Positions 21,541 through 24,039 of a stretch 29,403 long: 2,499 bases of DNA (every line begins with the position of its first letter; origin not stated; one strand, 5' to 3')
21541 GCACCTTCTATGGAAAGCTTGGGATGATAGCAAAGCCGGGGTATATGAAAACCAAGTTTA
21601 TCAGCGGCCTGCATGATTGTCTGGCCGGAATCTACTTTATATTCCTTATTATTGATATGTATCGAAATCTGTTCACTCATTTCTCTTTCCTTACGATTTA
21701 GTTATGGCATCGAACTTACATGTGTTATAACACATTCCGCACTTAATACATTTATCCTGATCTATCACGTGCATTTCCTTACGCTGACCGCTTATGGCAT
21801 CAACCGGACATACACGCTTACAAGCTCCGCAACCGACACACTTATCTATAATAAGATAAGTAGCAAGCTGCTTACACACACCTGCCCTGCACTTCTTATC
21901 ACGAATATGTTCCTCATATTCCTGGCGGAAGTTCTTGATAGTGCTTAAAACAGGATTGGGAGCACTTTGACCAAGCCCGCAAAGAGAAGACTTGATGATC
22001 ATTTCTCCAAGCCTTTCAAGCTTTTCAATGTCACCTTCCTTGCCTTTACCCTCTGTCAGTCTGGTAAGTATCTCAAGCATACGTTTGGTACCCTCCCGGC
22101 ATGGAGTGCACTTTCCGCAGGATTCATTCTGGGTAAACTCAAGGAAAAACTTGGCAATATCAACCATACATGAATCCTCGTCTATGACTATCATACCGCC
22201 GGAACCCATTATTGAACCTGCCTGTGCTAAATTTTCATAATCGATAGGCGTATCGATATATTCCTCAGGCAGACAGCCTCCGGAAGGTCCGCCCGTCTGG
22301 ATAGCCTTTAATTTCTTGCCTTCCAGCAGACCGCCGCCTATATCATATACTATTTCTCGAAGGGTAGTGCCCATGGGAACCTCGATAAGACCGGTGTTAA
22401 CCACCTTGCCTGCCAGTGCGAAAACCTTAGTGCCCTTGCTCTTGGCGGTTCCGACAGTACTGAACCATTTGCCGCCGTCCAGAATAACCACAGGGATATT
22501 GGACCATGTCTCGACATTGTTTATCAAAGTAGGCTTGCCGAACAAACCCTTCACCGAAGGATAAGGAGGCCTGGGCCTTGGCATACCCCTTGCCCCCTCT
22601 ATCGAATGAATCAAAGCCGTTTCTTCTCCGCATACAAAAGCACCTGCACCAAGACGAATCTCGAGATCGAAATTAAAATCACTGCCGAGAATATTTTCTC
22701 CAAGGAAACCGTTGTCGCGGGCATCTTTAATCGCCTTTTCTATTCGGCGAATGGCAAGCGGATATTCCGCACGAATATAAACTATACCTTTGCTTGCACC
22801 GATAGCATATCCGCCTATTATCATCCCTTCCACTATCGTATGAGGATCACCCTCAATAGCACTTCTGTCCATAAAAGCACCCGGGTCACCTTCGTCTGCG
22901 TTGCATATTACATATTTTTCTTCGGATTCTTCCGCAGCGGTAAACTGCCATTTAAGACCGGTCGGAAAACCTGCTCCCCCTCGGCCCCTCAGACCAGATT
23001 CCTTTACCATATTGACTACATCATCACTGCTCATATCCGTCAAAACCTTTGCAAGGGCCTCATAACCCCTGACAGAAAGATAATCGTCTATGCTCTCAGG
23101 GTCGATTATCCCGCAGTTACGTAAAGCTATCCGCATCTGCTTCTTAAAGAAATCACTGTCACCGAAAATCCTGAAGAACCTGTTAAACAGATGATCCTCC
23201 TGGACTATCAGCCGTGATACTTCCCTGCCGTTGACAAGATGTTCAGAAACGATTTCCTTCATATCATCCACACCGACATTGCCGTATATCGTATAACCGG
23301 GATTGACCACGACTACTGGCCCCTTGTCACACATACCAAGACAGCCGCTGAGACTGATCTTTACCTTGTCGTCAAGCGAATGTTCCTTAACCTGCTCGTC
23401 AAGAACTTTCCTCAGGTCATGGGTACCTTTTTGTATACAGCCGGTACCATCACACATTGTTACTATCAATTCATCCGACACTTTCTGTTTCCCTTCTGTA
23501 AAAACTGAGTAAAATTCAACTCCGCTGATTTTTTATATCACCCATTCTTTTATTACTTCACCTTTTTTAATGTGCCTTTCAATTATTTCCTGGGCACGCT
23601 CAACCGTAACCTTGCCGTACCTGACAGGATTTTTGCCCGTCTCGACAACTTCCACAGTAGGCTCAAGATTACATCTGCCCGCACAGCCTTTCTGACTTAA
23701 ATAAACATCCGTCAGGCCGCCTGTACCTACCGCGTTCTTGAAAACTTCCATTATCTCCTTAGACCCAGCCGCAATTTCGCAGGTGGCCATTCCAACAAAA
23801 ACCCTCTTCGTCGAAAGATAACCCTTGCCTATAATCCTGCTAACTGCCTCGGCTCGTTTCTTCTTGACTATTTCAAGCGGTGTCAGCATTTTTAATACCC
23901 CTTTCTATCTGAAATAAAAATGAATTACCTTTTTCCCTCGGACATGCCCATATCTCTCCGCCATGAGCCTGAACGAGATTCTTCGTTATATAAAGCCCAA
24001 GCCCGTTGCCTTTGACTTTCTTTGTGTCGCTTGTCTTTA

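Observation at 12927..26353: Self-contained 13-gene hydrogen module: redox repressor, kinase, tetrameric [FeFe]-hydrogenase, all maturases, ammonia-lyase and accessory regulators in one apparent operon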

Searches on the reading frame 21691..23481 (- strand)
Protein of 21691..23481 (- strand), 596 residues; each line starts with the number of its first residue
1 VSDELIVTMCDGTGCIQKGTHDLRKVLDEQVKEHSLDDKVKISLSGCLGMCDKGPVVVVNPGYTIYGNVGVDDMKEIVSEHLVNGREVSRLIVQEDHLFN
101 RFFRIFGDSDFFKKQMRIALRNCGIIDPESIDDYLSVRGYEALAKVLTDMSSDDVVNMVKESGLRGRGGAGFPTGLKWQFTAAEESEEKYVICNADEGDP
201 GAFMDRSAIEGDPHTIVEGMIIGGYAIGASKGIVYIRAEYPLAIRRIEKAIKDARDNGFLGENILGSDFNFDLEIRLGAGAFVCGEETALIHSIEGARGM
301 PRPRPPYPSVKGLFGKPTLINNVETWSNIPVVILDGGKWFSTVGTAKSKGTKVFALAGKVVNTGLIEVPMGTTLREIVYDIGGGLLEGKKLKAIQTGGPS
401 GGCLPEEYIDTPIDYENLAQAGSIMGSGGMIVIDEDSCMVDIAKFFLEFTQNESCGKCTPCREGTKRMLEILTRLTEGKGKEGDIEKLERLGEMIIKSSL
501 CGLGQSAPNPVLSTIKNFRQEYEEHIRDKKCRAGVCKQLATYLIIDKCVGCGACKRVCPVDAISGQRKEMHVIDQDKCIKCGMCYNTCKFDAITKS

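Call 3: search_protein_families(library=pfam, proteins=[window:21691-23481:-])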
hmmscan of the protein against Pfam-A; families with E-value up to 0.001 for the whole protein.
window:21691-23481:- (596 aa): 14 families
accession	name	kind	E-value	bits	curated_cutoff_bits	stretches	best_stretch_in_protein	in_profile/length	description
PF01512.22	Complex1_51K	-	9.3e-49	165.6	31.2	1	159-330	1-149/150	Nuo51 FMN-binding domain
PF10589.14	NADH_4Fe-4S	-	5.4e-36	122.8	23.5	1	441-525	1-85/85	NADH-ubiquinone oxidoreductase-F iron-sulfur binding region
PF00037.32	Fer4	-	1.8e-13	50.2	21.1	2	546-564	6-24/24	4Fe-4S binding domain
PF01257.25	2Fe-2S_thioredx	-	7.4e-10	39.3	24.8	1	5-80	66-143/145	Thioredoxin-like [2Fe-2S] ferredoxin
PF12797.12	Fer4_2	-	7.6e-08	32.3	24.5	2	571-589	3-21/22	4Fe-4S binding domain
PF12838.12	Fer4_7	-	9.2e-08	32.9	27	1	547-592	1-52/52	4Fe-4S dicluster domain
PF13237.11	Fer4_10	-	9.7e-08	32.3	25.5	1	546-588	7-52/53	4Fe-4S dicluster domain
PF12837.12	Fer4_6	-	1.1e-07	31.9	25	2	572-593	3-24/24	4Fe-4S binding domain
PF14697.11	Fer4_21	-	2e-07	31.5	35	1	543-563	36-57/59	4Fe-4S dicluster domain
PF10531.15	SLBB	-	2.4e-06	27.7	27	1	354-402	2-53/55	SLBB domain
PF13187.11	Fer4_9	-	2.9e-06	27.6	27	1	547-592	1-51/52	4Fe-4S dicluster domain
PF25160.1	LdpA_Fe-S-bd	-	1.2e-05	25.4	27.6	1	554-595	9-45/49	LdpA Fe-S cluster-binding domain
PF13183.11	Fer4_8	-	4.2e-05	24.4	27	0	501-561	15-67/68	4Fe-4S dicluster domain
PF12800.12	Fer4_4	-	0.00017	22.1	24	0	546-560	2-16/17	4Fe-4S binding domain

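Call 5: search_protein_families(library=ncbifam, proteins=[window:21691-23481:-])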
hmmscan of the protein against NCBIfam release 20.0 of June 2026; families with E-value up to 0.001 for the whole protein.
window:21691-23481:- (596 aa): 62 families (the best 25 are shown)
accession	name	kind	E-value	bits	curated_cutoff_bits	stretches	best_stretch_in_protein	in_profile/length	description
TIGR01959.1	nuoF_fam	equivalog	4.7e-156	519.3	558.65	1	128-526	11-410/410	NADH-quinone oxidoreductase subunit NuoF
NF008436.0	PRK11278.1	equivalog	1.3e-123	413.2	749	1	128-533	24-433/448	NADH-quinone oxidoreductase subunit NuoF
NF010120.0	PRK13596.1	equivalog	1.8e-117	392.5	389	1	138-533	26-424/433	NADH-quinone oxidoreductase subunit NuoF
NF041612.1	fdxn_Clost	equivalog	7.8e-16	58.5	150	1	15-93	24-102/102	2Fe-2S ferredoxin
NF058577.1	FdxA_fam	equivalog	1.7e-15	56.9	65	1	541-592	2-52/52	4Fe-4S ferredoxin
TIGR04481.1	PR_assoc_PrdC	equivalog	3.6e-14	52.4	490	1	144-402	64-286/425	proline reductase-associated electron transfer protein PrdC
TIGR01944.1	rnfB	subfamily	8e-12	45.1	68.7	1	538-594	105-161/190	RnfABCDGE type electron transport complex subunit B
TIGR01945.1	rnfC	subfamily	2.5e-11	42.8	245.95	1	145-254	114-221/435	RnfABCDGE type electron transport complex subunit C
NF041613.1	fdxn_Azotob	equivalog_domain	5.4e-11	42.7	195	1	14-89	23-98/107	2Fe-2S ferredoxin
NF003475.0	PRK05113.1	equivalog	6.6e-11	42.4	203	1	536-594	104-161/190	electron transport complex subunit RsxB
TIGR04105.1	FeFe_hydrog_B1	subfamily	7.6e-11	41.3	450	1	523-595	136-207/462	monomeric [FeFe] hydrogenase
NF045874.1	Vhu_polyferre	exception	1.5e-10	40.4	600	1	543-594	125-175/381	F420-non-reducing hydrogenase associated-polyferredoxin VhuB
NF003454.1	PRK05035.1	equivalog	1.7e-10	40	345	1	145-255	116-223/556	electron transport complex subunit RsxC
NF040864.1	HgcB_ferredoxin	equivalog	3.1e-10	39.8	99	1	544-594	12-62/93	mercury methylation ferredoxin HgcB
NF006446.0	PRK08764.1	equivalog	1.7e-09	37.7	220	1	540-594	80-134/139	Rnf electron transport complex subunit RnfB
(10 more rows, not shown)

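Call 62: search_solved_structures(query=window:21691-23481:-, max_evalue=1e-60)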
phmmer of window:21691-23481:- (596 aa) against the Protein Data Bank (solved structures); distinct sequences matched with E-value up to 1e-60: 61 (the best 60 are shown).
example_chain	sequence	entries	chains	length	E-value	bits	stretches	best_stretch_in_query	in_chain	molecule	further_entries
7q4v_B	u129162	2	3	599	1.1e-255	852.7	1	7-595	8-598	Iron hydrogenase HydB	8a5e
7t2r_B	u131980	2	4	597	5.8e-240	800.8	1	7-595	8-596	NiFe hydrogenase subunit B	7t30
9n5u_B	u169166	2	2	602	1.1e-229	766.8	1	16-593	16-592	NfnB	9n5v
8a6t_B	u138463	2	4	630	1.4e-223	746.6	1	3-595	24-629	Electron bifurcating hydrogenase subunit HydB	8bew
7q4w_B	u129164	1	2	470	4.3e-221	738.4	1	131-595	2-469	Iron hydrogenase HydB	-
8oh5_B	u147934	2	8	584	2e-220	736.3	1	21-593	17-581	NAD-reducing hydrogenase subunit HoxF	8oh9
9bov_B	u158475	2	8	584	3.9e-220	735.3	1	18-594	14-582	NADH dehydrogenase (Quinone)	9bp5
9mqx_B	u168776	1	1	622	2.5e-207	693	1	6-595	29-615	NADH:ubiquinone oxidoreductase, NADH-binding (51 kD) subunit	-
7p5h_B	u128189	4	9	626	7.1e-206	688.2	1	7-593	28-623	Fe-hydrogenase, subunit beta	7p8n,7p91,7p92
2fug_1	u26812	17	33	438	4.2e-125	421.4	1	130-530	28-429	NADH-quinone oxidoreductase chain 1 | NADH-QUINONE OXIDOREDUCTASE SUBUNIT 1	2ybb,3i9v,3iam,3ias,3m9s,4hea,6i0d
6vw7_B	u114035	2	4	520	5.9e-124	417.6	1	21-522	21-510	NAD-dependent formate dehydrogenase beta subunit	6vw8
7awt_F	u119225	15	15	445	5.9e-117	394.5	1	128-528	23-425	NADH-quinone oxidoreductase subunit F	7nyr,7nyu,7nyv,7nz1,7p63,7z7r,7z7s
7p64_F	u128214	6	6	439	6.2e-117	394.5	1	128-528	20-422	NADH-quinone oxidoreductase subunit F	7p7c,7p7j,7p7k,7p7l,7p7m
7p61_F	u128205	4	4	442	6.3e-117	394.4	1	128-528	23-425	NADH-quinone oxidoreductase subunit F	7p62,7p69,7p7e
9q8i_F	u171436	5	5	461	6.7e-117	394.4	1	128-528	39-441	NADH-quinone oxidoreductase subunit F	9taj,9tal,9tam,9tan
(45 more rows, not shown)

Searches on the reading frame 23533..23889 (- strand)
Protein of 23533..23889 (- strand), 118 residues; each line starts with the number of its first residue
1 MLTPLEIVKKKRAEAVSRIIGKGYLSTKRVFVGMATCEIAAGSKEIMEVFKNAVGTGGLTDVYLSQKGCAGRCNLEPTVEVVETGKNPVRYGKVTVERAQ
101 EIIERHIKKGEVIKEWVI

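Call 3: search_protein_families(library=pfam, proteins=[window:23533-23889:-])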
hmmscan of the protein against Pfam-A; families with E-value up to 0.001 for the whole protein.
window:23533-23889:- (118 aa): 1 family
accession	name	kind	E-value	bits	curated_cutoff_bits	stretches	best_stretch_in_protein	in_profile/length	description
PF01257.25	2Fe-2S_thioredx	-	0.00043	20.6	24.8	1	30-105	68-143/145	Thioredoxin-like [2Fe-2S] ferredoxin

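Call 5: search_protein_families(library=ncbifam, proteins=[window:23533-23889:-])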
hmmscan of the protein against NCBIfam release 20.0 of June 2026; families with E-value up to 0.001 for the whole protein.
window:23533-23889:- (118 aa): 2 families
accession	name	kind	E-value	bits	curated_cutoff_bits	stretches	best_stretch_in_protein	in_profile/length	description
NF041612.1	fdxn_Clost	equivalog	5.3e-09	36.6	150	1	42-117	28-101/102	2Fe-2S ferredoxin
NF041613.1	fdxn_Azotob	equivalog_domain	1.1e-05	25.6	195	1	40-115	26-99/107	2Fe-2S ferredoxin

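Call 61: search_solved_structures(query=window:23533-23889:-, max_evalue=1, show_alignments=2)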
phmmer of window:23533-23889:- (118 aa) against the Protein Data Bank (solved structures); distinct sequences matched with E-value up to 1: 19.
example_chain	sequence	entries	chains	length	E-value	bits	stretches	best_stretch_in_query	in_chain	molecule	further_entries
9n5u_B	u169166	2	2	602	4.6e-13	52.4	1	27-118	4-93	NfnB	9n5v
9bov_B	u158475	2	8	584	2.9e-09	40.2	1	29-117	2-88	NADH dehydrogenase (Quinone)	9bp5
8oh5_B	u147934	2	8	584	7.7e-09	38.8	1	29-117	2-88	NAD-reducing hydrogenase subunit HoxF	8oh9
7t2r_B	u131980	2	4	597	4.6e-07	33.1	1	31-115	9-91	NiFe hydrogenase subunit B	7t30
1f37_A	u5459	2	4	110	3.1e-06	30.4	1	40-117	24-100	FERREDOXIN [2FE-2S] | [2Fe-2S] ferredoxin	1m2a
1m2d_A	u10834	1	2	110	7.8e-05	25.9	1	40-117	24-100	[2Fe-2S] ferredoxin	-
1m2b_A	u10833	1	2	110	8.1e-05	25.9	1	40-117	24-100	[2Fe-2S] ferredoxin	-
8a6t_C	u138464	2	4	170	0.00056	23.2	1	29-106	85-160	Electron bifurcating hydrogenase subunit HydC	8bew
7p5h_C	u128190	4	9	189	0.0033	20.7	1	36-109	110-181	Fe-hydrogenase, subunit gamma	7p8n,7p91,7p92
7p5h_B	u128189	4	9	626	0.021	18.1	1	62-114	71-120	Fe-hydrogenase, subunit beta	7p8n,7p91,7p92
9mqx_B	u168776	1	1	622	0.027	17.7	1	32-115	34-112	NADH:ubiquinone oxidoreductase, NADH-binding (51 kD) subunit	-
7q4v_B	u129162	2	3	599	0.035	17.4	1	32-113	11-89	Iron hydrogenase HydB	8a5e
8a6t_B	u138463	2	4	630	0.088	16.1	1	59-115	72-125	Electron bifurcating hydrogenase subunit HydB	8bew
9bov_C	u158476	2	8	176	0.21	14.9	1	63-108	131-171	NADH dehydrogenase (Ubiquinone), 24 kDa subunit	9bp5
6mh4_A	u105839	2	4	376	0.33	14.3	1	68-109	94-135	1-deoxy-D-xylulose 5-phosphate reductoisomerase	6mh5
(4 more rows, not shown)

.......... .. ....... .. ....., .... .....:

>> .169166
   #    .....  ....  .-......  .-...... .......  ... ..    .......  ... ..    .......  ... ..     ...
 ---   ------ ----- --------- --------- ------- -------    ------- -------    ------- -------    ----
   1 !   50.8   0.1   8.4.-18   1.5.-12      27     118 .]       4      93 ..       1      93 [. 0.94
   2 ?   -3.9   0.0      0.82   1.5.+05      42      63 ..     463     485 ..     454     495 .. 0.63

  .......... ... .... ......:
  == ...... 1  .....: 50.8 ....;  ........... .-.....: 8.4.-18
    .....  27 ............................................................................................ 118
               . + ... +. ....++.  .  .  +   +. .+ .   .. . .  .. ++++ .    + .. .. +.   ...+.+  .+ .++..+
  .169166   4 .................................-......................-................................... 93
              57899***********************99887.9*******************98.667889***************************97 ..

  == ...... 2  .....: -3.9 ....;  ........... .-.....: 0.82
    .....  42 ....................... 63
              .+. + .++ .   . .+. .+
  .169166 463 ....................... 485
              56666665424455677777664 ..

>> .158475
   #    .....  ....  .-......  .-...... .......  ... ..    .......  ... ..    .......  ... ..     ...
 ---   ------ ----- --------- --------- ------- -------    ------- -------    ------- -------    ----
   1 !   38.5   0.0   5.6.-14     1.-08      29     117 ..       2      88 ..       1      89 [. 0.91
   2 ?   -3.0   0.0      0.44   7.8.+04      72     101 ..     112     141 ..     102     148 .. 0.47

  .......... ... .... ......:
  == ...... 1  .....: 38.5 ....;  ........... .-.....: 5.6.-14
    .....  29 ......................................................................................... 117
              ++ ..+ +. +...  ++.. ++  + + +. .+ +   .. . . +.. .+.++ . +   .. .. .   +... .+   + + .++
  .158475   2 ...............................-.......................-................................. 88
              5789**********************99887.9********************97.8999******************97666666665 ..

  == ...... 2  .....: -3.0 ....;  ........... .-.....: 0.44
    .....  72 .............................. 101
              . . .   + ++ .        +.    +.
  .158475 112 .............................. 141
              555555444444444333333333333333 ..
